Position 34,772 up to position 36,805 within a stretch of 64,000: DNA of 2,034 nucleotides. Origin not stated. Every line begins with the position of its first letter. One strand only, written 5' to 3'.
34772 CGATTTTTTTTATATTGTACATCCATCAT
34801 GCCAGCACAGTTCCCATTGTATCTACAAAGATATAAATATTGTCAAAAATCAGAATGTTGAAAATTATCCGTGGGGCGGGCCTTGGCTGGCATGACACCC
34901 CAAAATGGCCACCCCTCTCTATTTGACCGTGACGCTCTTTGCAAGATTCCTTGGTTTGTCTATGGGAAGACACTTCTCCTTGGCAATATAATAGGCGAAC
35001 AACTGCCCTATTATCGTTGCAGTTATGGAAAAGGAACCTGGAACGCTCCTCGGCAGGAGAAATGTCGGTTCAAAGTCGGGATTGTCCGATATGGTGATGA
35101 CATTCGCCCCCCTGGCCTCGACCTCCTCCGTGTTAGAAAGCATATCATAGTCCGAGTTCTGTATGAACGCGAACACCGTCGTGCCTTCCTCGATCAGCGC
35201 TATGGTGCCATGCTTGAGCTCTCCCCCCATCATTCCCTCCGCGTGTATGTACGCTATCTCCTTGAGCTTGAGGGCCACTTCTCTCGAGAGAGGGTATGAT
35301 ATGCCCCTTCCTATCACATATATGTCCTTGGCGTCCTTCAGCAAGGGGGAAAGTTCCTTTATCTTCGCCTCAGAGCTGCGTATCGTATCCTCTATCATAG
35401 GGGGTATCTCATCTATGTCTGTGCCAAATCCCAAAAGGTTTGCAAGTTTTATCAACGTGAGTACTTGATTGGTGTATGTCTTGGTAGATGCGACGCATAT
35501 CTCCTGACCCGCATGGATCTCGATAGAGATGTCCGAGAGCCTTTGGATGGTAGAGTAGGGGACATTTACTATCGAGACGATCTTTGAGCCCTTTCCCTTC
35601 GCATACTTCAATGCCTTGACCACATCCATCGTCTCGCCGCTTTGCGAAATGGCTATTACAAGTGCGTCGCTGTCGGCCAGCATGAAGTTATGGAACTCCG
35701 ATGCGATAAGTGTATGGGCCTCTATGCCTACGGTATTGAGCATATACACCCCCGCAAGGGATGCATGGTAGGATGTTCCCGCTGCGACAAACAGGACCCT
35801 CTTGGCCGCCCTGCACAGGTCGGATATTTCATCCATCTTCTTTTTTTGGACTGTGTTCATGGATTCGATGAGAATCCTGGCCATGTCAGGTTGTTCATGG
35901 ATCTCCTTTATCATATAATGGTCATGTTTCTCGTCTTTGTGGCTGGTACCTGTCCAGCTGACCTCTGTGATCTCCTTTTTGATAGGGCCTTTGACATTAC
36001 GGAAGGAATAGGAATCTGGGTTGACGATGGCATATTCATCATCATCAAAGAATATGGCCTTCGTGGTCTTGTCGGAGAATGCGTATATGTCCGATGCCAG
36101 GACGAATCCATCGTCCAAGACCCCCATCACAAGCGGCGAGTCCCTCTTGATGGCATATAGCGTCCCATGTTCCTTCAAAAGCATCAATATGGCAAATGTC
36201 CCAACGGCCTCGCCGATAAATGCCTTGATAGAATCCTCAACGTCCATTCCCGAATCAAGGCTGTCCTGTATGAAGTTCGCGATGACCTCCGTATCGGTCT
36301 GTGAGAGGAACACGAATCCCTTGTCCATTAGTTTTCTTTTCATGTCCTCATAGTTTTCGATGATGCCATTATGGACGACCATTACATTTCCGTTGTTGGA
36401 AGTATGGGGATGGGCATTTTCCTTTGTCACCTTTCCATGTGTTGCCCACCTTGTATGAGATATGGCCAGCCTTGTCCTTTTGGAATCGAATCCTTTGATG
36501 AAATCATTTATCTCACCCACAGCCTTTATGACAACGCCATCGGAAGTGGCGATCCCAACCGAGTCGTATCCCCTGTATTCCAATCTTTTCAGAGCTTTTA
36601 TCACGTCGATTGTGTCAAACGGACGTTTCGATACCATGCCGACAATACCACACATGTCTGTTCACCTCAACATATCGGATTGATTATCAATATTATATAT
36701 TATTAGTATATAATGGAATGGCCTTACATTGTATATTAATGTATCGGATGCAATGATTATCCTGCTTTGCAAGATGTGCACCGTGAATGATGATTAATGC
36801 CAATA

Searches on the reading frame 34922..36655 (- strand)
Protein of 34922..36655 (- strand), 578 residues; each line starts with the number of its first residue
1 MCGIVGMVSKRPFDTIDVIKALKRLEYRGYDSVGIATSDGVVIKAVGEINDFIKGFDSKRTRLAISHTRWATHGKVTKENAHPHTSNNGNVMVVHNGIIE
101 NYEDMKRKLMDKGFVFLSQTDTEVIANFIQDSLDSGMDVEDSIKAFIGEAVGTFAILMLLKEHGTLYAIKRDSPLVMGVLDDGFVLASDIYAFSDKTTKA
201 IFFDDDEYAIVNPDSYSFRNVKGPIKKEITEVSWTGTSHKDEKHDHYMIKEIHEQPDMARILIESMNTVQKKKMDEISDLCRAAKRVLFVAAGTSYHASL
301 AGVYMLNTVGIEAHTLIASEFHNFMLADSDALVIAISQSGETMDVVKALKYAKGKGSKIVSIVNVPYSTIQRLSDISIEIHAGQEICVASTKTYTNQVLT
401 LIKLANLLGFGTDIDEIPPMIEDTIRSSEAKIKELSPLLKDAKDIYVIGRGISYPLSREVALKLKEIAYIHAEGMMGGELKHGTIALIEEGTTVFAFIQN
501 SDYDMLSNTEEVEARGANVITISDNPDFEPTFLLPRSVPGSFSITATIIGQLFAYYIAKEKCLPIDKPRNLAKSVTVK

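Call 39: find_homologous_proteins(query=window:34922-36655:-, max_evalue=1e-50)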
Query window:34922-36655:- (578 aa): 8000 proteins with E <= 1e-50 among 8000 candidates; the best 120 are listed.
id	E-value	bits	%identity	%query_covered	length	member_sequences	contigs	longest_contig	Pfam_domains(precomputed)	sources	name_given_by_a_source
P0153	0.0e+0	1085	83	100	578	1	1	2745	PF13230.12,PF01380.28,PF13580.12,PF13522.12,PF13537.12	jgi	jgi:glucosamine--fructose-6-phosphate aminotransferase (isomerizing)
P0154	0.0e+0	1019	79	100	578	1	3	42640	PF13230.12,PF01380.28,PF13522.12,PF13537.12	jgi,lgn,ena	-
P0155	1.1e-297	1006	77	100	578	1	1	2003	PF13230.12,PF01380.28,PF13580.12,PF13522.12,PF13537.12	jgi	-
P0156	1.2e-283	960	74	100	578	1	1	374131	PF13230.12,PF01380.28,PF13580.12,PF13522.12,PF13537.12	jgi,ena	-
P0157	4.2e-283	958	75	100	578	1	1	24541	PF13230.12,PF01380.28,PF13522.12,PF13537.12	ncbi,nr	ncbi:MAG: glutamine--fructose-6-phosphate transaminase (isomerizing) [Candidatus Methanofastidiosa a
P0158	1.3e-277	940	100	74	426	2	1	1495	PF13230.12,PF01380.28,PF13522.12,PF13537.12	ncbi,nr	ncbi:MAG TPA: glutamine--fructose-6-phosphate transaminase (isomerizing), partial [Candidatus Methan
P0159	2.0e-269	913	70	100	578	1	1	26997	PF13230.12,PF01380.28,PF13522.12,PF13537.12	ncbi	ncbi:MAG: glutamine--fructose-6-phosphate transaminase (isomerizing) [Candidatus Methanofastidiosia 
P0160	5.2e-259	878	69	100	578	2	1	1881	PF13230.12,PF01380.28,PF13522.12,PF13537.12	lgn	-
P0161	1.3e-256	871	68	100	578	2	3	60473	PF13230.12,PF01380.28,PF13522.12,PF13537.12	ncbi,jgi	ncbi:MAG: glutamine--fructose-6-phosphate transaminase (isomerizing) [Candidatus Methanofastidiosia 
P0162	7.6e-256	868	67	100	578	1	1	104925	PF13230.12,PF01380.28,PF13522.12,PF13537.12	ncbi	-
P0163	1.2e-251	854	65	100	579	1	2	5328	PF13230.12,PF01380.28,PF13522.12,PF13537.12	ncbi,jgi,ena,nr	ncbi:MAG TPA: glutamine--fructose-6-phosphate transaminase (isomerizing) [Methanomicrobia archaeon]|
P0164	8.6e-251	851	66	100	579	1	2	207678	PF01380.28,PF13522.12,PF13537.12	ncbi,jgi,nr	ncbi:glutamine--fructose-6-phosphate transaminase (isomerizing) [archaeon]|nr:MAG: glutamine--fructo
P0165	1.3e-249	847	67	100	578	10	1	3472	PF13230.12,PF01380.28,PF13522.12,PF13537.12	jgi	-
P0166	3.3e-247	840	66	100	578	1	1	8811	PF13230.12,PF01380.28,PF13580.12,PF13522.12,PF13537.12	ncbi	-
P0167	3.2e-246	836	65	100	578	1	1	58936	PF13230.12,PF01380.28,PF13580.12,PF13522.12,PF13537.12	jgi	jgi:glucosamine--fructose-6-phosphate aminotransferase (isomerizing)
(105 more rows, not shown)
